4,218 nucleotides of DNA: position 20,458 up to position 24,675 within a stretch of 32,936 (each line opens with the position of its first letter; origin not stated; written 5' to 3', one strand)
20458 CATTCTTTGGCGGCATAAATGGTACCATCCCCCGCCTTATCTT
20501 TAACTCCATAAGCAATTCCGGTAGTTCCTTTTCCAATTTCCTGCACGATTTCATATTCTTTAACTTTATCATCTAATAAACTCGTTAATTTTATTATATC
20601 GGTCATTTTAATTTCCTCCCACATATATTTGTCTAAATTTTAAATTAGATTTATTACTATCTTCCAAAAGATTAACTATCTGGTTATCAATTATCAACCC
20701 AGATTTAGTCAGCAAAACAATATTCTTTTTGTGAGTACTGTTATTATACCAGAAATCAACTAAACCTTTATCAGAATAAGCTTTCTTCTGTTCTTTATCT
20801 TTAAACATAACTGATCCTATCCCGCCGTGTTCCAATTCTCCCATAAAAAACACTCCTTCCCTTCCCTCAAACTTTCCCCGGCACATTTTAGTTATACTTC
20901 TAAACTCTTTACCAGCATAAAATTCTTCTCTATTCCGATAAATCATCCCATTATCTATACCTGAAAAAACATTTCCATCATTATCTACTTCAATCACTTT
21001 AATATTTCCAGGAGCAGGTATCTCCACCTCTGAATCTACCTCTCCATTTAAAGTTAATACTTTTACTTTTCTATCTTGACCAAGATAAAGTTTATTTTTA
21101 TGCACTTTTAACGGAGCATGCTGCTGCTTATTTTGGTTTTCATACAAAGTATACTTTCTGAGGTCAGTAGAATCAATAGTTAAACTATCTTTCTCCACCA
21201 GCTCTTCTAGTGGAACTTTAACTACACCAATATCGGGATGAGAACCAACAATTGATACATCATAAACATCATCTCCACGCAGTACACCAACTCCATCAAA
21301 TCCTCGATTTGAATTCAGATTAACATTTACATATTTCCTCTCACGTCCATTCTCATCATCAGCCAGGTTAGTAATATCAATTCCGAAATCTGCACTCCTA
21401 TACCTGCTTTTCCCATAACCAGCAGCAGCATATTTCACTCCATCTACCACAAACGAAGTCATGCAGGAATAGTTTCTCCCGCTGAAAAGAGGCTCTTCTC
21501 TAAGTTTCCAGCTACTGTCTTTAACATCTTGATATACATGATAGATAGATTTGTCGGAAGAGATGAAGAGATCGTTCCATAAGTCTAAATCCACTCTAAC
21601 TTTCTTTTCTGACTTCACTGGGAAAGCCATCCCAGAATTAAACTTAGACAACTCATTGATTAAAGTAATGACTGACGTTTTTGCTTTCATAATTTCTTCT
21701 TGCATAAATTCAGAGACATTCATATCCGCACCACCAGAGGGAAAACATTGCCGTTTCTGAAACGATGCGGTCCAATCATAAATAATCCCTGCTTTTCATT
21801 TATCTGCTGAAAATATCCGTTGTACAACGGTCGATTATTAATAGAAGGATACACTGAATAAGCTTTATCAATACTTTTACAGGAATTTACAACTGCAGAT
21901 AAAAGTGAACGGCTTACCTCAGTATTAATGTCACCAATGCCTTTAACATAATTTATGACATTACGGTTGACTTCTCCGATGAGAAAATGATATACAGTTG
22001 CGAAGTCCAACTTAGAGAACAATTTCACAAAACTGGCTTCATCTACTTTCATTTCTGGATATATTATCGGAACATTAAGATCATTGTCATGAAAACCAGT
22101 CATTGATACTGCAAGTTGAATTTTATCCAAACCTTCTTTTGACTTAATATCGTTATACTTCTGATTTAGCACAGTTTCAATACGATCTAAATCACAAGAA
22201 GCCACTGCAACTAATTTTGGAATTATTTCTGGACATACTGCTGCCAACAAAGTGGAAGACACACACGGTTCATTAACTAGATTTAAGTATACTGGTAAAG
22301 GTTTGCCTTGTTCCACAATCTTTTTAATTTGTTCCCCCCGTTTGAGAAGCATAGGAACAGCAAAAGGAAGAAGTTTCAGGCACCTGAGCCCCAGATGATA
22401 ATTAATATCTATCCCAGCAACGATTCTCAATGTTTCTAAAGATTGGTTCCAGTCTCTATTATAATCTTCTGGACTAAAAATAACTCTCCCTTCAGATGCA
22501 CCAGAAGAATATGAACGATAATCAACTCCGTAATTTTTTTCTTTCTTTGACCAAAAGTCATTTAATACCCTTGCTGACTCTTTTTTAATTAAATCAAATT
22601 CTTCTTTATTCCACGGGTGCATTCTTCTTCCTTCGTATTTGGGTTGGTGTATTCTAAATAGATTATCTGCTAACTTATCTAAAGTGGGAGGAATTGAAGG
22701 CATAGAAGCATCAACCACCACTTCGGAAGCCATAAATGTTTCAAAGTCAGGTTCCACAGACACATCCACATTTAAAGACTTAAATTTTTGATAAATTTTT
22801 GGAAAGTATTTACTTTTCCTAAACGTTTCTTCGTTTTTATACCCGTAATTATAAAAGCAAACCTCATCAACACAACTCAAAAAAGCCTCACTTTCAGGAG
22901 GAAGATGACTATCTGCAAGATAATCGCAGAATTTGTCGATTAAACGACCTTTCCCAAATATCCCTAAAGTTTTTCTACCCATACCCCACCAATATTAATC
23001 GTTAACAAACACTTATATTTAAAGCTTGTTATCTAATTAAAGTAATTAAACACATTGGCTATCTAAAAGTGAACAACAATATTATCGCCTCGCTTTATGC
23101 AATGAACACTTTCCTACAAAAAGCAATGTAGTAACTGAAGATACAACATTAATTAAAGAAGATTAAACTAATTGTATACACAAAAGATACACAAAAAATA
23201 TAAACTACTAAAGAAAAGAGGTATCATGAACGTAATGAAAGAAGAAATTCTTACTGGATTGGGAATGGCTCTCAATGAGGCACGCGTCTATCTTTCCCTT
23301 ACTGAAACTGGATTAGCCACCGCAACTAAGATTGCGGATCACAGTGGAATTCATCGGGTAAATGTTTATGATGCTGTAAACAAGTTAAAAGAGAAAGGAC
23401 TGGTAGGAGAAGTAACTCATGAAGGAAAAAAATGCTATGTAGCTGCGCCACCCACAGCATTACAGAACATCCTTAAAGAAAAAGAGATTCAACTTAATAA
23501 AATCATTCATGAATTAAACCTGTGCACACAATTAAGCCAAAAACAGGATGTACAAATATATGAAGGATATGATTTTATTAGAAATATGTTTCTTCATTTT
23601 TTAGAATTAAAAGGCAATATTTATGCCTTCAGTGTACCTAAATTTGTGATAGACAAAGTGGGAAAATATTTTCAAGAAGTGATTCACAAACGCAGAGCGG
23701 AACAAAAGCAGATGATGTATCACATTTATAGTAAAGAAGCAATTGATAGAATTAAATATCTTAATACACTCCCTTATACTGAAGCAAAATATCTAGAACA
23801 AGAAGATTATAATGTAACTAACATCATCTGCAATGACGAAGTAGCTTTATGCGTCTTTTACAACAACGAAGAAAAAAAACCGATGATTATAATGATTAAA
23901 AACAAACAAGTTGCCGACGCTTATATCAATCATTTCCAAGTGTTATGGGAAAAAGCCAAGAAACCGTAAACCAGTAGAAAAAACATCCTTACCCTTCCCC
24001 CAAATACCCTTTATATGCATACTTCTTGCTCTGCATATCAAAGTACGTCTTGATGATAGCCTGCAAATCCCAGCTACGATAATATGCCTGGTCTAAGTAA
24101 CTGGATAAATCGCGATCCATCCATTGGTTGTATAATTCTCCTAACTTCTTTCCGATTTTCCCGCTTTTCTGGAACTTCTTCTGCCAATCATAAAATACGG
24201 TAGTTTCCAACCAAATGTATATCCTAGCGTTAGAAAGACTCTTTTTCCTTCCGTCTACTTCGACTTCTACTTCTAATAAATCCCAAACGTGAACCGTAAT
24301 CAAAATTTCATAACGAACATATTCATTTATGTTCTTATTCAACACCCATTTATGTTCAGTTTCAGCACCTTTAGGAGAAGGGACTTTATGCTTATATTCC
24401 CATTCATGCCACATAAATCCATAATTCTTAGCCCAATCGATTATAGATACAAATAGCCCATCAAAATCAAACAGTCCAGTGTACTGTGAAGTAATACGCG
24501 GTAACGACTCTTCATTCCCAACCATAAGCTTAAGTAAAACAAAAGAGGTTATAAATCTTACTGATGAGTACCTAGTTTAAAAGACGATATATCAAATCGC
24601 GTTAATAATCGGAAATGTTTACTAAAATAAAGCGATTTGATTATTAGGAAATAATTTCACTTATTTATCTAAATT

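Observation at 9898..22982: Nine-gene compact operon combining two eukaryote-like kinases, a PP2C-coiled-coil phosphatase, a TPR protein, beta-rich repeat proteins and membrane coiled-coil proteins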

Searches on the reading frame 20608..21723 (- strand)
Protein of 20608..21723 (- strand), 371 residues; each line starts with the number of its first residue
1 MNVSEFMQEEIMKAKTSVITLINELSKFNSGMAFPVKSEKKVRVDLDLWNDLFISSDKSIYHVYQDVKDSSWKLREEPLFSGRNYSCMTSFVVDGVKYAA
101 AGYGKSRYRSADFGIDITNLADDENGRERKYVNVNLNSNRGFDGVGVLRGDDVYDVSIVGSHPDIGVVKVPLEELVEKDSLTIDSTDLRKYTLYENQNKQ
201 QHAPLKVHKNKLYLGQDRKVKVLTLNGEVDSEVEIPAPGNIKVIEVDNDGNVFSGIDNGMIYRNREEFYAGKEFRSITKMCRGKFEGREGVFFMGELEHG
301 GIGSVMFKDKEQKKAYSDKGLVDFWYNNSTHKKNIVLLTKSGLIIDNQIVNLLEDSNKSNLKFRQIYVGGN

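Call 4: search_protein_families(library=pfam, max_evalue=0.1, proteins=[window:20608-21723:-])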
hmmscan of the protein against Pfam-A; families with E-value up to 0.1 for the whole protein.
window:20608-21723:- (371 aa): 0 families

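Call 21: search_protein_families(library=ncbifam, max_evalue=0.1, proteins=[window:20608-21723:-])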
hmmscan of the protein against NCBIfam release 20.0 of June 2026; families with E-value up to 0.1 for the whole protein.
window:20608-21723:- (371 aa): 0 families

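Call 22: search_protein_families(library=padloc, max_evalue=0.1, proteins=[window:20608-21723:-])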
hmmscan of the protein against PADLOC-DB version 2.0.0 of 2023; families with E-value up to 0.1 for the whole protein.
window:20608-21723:- (371 aa): 0 families

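Call 74: search_solved_structures(query=A11, max_evalue=10, show_alignments=2)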
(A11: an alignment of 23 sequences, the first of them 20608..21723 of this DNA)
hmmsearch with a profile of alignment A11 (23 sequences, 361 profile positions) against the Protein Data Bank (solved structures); distinct sequences matched with E-value up to 10: 42.
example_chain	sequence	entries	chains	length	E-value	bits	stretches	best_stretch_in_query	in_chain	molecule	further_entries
3ott_A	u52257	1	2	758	1.3e-08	37.8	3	201-257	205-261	Two-component system sensor histidine kinase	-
3va6_A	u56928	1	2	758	1.3e-08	37.8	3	201-257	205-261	Two-component system sensor histidine kinase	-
6tjh_A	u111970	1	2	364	3.9e-07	32.9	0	206-285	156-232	Cake9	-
6tji_A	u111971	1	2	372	4.8e-07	32.6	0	198-253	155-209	Cake10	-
3v9f_A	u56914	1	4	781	3e-06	30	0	222-260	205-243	Two-component system sensor histidine kinase/response regulator, hybrid (One-component sys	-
6tjg_A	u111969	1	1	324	3.1e-06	30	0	198-253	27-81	Cake8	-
6tjf_A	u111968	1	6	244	4.7e-05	26.1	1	198-253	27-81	Cake6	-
7dxn_A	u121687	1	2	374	0.00023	23.8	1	198-246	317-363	Membrane associated protein kinase with beta-propeller domain, pyrrolo-quinoline quinone b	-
6tje_A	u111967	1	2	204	0.00039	23.1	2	198-253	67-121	Cake5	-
7evf_AA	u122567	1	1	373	0.00043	22.9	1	198-246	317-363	PQQ_3 domain-containing protein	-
5m11_A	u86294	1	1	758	0.00057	22.5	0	150-218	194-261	Immunoreactive 84kD antigen PG93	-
7eq5_A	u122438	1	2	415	0.00097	21.8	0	198-246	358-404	Membrane associated protein kinase with beta-propeller domain, pyrrolo-quinoline quinone b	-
6tjd_A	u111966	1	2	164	0.0016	21.1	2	200-253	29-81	Cake4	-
7mq8_LN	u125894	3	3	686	0.0029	20.2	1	208-253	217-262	U3 small nucleolar RNA-associated protein 4 homolog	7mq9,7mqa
3hxj_A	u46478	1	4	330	0.0058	19.2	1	190-252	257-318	Pyrrolo-quinoline quinone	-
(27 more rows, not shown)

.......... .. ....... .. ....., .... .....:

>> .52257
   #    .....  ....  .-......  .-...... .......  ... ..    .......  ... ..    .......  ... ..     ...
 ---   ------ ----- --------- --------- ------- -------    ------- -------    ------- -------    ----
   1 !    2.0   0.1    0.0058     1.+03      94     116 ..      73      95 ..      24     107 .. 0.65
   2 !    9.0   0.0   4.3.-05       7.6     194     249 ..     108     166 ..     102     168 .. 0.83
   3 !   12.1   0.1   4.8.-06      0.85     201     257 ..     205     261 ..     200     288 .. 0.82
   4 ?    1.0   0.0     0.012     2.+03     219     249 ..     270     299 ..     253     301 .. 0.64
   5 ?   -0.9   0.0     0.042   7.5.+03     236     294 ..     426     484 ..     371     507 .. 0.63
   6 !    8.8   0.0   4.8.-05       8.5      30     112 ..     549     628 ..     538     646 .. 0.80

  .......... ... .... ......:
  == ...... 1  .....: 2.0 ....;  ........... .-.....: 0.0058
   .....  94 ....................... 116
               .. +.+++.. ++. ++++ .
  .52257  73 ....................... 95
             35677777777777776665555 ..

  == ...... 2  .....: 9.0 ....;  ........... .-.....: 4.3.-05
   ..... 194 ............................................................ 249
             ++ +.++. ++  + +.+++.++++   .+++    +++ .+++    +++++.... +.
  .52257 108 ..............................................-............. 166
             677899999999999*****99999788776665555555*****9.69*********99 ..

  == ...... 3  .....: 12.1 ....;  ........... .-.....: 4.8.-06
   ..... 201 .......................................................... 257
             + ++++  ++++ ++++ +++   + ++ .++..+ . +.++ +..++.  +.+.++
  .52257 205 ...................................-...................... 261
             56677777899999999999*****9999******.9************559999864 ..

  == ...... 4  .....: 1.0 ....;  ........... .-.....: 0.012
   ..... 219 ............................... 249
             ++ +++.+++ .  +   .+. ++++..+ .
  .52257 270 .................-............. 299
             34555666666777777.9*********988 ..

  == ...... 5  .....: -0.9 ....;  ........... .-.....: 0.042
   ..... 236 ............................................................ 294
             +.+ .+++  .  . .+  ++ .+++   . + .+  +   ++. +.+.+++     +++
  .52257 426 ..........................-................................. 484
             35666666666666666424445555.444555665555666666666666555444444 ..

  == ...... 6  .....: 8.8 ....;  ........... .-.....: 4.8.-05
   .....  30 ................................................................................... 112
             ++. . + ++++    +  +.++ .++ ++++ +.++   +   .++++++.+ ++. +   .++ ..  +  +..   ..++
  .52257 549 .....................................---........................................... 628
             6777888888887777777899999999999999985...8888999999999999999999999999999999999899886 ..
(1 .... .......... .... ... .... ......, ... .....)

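Call 75: search_protein_families(library=pfam, alignment_id=A11, max_evalue=1)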
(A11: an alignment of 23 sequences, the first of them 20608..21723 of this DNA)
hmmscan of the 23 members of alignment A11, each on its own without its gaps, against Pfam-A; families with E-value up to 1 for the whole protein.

A. member 1, window:20608-21723:- (371 aa): 0 families

B. families by the number of members that match (of 23 scanned): 24 families
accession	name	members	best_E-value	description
PF17005.11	WD40_like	2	0.00049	WD40-like domain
PF20067.5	SSL_N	2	0.0085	Strictosidine synthase-like, N-terminal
PF07494.17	Reg_prop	2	0.11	Two component regulator propeller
PF23409.1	Beta-prop_EML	1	0.00034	Echinoderm microtubule-associated protein first beta-propeller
PF01068.26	DNA_ligase_A_M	1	0.0037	ATP dependent DNA ligase domain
PF25171.1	Beta-prop_WDR36-Utp21_1st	1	0.0043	WDR36/Utp21 first beta-propeller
PF23775.1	Beta-prop_RIG_2nd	1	0.012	RIG second beta-propeller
PF16819.11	DUF5074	1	0.012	Domain of unknown function (DUF5074)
PF23748.1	Beta-prop_LRRK2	1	0.013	LRRK2 beta propeller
PF00780.28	CNH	1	0.019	CNH domain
PF03736.22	EPTP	1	0.02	EPTP domain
PF23159.1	WH_Rok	1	0.024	Repressor Rok winged helix domain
PF16697.10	Yop-YscD_cpl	1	0.041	Inner membrane component of T3SS, cytoplasmic domain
PF02611.20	CDH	1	0.045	CDP-diacylglycerol pyrophosphatase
PF20710.2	DUF6824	1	0.05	Domain of unknown function (DUF6824)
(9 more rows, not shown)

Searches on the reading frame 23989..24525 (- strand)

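Call 6: search_protein_families(library=pfam, max_evalue=0.001, proteins=[window:23989-24525:-])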
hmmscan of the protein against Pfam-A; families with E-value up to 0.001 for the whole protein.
window:23989-24525:- (178 aa): 0 families

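Call 39: search_protein_families(library=ncbifam, max_evalue=0.01, proteins=[window:23989-24525:-])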
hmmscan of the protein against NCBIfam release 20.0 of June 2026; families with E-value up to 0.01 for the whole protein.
window:23989-24525:- (178 aa): 0 families

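Call 98: search_protein_families(library=pfam, max_evalue=0.5, proteins=[window:23989-24525:-])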
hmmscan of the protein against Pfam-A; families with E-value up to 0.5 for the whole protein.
window:23989-24525:- (178 aa): 1 family
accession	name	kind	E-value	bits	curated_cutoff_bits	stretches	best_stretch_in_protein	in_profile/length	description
PF14538.11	Raptor_N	-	0.11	12.7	27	0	98-139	26-62/151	Raptor N-terminal CASPase like domain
